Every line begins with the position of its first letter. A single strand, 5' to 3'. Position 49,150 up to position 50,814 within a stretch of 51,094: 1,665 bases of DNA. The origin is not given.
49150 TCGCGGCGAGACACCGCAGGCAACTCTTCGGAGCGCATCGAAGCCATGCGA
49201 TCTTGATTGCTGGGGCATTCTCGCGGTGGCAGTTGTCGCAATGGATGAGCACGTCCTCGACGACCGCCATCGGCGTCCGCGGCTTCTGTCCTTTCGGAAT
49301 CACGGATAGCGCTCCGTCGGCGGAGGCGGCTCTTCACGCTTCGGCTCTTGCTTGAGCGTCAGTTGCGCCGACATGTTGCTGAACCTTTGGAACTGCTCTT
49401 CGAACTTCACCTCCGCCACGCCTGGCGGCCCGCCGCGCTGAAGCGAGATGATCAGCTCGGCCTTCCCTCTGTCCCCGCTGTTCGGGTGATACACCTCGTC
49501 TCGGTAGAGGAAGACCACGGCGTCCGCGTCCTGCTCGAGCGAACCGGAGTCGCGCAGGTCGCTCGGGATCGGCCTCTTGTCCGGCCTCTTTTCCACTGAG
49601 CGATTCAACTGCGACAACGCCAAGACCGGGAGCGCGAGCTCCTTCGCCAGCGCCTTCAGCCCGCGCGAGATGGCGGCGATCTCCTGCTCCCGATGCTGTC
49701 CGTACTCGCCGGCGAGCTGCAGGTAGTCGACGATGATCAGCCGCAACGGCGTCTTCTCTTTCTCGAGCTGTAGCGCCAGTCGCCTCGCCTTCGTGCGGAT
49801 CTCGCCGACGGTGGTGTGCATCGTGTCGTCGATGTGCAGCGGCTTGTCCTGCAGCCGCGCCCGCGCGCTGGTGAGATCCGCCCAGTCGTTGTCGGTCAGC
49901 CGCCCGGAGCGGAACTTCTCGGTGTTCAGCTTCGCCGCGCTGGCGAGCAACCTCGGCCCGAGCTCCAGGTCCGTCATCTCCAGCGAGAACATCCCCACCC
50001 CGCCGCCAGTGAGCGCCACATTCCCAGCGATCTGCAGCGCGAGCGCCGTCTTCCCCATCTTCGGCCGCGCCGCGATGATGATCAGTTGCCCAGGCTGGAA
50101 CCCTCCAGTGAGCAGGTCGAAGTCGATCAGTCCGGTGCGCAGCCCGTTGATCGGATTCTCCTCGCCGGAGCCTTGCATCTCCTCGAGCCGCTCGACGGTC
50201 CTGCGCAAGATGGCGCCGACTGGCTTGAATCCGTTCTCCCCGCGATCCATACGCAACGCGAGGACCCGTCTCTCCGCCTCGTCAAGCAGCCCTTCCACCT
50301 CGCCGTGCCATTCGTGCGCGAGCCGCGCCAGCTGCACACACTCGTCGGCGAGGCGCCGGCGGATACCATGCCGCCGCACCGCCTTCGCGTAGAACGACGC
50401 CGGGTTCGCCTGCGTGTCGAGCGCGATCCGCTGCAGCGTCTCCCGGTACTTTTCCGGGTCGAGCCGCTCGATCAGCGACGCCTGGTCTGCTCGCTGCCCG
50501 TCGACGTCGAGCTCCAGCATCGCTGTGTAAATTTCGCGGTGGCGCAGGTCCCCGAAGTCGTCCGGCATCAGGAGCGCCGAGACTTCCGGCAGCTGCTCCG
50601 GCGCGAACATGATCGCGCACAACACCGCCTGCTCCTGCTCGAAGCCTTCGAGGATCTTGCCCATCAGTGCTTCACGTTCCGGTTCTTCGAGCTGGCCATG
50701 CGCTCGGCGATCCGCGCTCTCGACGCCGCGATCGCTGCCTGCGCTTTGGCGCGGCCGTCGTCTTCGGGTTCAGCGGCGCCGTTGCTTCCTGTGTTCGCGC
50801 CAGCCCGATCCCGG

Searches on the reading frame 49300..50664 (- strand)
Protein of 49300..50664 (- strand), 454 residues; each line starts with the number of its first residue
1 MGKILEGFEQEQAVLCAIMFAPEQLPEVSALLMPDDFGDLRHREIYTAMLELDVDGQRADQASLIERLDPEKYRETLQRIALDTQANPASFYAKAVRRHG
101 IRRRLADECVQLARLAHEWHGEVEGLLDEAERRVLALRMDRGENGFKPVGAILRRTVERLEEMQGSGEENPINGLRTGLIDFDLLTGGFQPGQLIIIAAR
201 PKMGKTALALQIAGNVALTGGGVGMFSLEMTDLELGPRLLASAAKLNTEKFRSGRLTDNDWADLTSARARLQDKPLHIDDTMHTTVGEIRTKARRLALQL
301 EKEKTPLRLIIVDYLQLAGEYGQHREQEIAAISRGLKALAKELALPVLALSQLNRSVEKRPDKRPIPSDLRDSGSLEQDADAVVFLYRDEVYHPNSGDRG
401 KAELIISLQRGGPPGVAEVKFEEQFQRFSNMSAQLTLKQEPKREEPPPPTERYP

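Call 36: search_protein_families(library=pfam, proteins=[window:49300-50664:-], max_evalue=0.001)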
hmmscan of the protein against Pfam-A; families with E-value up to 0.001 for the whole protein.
window:49300-50664:- (454 aa): 3 families
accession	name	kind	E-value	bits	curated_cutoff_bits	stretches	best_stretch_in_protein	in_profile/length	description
PF03796.21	DnaB_C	-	9.4e-90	300.9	27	1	174-430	1-255/255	DnaB-like helicase C terminal domain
PF00772.26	DnaB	-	3.1e-14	53.3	23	1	8-97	6-102/103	DnaB-like helicase N terminal domain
PF13481.12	AAA_25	-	8.2e-12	45.6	27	1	187-353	27-190/195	AAA domain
